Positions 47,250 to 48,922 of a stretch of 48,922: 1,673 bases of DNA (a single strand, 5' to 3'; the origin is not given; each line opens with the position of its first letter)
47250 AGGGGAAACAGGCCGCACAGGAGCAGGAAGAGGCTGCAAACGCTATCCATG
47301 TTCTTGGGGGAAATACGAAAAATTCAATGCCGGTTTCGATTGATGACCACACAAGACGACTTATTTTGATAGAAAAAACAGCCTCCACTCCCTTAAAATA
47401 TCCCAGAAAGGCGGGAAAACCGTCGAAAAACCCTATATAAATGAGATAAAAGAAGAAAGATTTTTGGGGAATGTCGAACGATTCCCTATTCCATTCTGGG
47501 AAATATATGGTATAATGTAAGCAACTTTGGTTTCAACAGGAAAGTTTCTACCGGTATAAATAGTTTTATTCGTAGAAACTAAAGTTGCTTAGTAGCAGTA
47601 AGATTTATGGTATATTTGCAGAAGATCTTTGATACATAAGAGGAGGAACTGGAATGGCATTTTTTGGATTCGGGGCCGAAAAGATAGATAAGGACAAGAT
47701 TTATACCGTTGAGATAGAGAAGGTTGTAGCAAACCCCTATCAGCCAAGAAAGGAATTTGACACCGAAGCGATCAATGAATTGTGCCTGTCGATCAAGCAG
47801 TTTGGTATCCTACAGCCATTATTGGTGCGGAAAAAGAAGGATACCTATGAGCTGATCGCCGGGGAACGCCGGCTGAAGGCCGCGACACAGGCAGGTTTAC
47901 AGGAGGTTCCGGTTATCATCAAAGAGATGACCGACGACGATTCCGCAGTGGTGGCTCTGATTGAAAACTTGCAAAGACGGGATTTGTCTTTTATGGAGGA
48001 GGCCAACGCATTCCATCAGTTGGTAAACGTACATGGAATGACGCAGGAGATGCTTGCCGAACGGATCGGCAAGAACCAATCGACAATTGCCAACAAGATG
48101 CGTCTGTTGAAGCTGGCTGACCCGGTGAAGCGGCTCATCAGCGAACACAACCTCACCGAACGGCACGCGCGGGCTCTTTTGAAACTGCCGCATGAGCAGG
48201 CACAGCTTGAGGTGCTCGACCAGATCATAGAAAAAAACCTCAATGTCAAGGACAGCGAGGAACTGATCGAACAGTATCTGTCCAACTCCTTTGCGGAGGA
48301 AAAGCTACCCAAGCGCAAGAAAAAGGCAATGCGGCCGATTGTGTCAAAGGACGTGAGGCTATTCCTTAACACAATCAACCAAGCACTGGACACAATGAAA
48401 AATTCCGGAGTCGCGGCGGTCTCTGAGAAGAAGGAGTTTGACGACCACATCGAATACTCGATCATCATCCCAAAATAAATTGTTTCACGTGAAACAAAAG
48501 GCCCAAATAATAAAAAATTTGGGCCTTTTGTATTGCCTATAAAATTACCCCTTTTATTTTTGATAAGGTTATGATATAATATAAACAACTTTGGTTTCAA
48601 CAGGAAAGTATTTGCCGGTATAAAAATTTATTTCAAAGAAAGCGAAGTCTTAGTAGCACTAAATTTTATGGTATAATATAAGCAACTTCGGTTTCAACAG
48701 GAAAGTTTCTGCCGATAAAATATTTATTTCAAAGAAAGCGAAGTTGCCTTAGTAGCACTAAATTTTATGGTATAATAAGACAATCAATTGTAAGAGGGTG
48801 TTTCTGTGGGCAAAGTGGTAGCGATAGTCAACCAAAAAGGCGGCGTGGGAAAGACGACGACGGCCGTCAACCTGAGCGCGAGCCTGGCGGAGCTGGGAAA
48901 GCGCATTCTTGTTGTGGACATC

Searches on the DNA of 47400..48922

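Call 84: search_rna_families(source=window, start=47400, end=48922, threshold=evalue, max_evalue=1)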
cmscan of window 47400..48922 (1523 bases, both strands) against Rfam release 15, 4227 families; matches with E-value up to 1: 6.
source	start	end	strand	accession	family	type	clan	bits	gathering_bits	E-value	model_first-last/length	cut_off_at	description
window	48492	48584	-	RF02449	ncr1015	Gene; sRNA;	-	34.7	60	0.0079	1-121/121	no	Bacillus sRNA ncr1015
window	48485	48604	-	RF00121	MicC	Gene; sRNA;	-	23.6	90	0.99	1-123/123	no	MicC RNA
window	48479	48537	+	RF02067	STnc310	Gene; sRNA;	-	21.3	40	0.44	1-61/61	no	Salmonella enterica sRNA STnc310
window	47518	47591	+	RF04156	MIR2670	Gene; miRNA;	-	21.2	117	0.092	54-142/200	no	MIR2670 microRNA precursor family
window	47554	47601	+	RF03055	RAGATH-30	Gene; sRNA;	-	20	59.5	0.64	1-59/59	no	RAGATH-30 RNA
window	47725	47763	-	RF01357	CRISPR-DR31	Gene; CRISPR;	-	18.7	35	0.74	1-37/37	no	CRISPR RNA direct repeat element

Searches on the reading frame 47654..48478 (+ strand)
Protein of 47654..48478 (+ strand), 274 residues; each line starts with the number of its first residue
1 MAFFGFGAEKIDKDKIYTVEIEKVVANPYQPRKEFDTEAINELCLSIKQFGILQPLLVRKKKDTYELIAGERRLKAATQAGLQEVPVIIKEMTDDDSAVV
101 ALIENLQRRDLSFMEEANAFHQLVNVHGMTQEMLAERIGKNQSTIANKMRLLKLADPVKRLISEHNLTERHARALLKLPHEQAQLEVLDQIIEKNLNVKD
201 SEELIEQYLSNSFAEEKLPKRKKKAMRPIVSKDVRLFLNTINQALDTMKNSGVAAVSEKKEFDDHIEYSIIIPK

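Call 88: find_encoding_contigs(protein=window:47654-48478:+, flank=10000, max_places=4)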
Protein window:47654-48478:+ (274 aa): 9 contigs read that carry it; 4 places shown.
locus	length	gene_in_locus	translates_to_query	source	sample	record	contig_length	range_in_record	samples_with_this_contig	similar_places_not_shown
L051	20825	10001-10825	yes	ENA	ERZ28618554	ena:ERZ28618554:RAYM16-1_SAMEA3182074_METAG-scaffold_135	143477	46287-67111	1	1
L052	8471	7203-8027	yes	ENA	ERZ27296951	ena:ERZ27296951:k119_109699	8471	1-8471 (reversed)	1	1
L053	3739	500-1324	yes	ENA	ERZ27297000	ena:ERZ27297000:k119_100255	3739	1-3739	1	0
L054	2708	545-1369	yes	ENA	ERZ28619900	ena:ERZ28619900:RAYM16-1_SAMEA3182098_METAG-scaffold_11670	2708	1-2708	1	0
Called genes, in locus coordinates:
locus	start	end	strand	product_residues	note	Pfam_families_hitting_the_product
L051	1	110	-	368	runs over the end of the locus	PF02463:SMC_N, PF13175:AAA_15, PF13476:AAA_23, PF13304:AAA_21 (faint)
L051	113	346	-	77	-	PF13275:S4_2, PF01479:S4 (faint)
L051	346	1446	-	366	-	PF00712:DNA_pol3_beta, PF02767:DNA_pol3_beta_2, PF02768:DNA_pol3_beta_3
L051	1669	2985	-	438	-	PF11638:DnaA_N, PF00308:Bac_DnaA, PF01695:IstB_IS21 (weak), PF00004:AAA (weak), PF08299:Bac_DnaA_C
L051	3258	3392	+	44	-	PF00468:Ribosomal_L34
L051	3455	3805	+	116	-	PF00825:Ribonuclease_P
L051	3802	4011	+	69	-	PF01809:YidD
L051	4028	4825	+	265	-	-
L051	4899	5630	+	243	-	PF14804:Jag_N, PF13083:KH_KhpA-B, PF01424:R3H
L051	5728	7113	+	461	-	PF10396:TrmE_N, PF12631:MnmE_helical, PF00350:Dynamin_N (faint), PF01926:MMR_HSR1, PF02421:FeoB_N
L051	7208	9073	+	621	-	PF01134:GIDA, PF01266:DAO (faint), PF07992:Pyr_redox_2 (weak), PF12831:FAD_oxidored (weak), PF21680:GIDA_C_1st, PF13932:SAM_GIDA_C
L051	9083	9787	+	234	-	PF02527:GidB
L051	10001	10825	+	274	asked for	PF02195:ParB_N, PF17762:HTH_ParB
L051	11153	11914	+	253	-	PF00142:Fer4_NifH, PF01656:CbiA, PF02374:ArsA_ATPase (weak), PF06564:CBP_BcsQ, PF09140:MipZ, PF10609:ParA, PF13614:AAA_31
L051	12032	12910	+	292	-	PF02195:ParB_N, PF17762:HTH_ParB, PF23552:ParB_C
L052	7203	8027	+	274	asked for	PF02195:ParB_N, PF17762:HTH_ParB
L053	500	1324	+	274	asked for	PF02195:ParB_N, PF17762:HTH_ParB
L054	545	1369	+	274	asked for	PF02195:ParB_N, PF17762:HTH_ParB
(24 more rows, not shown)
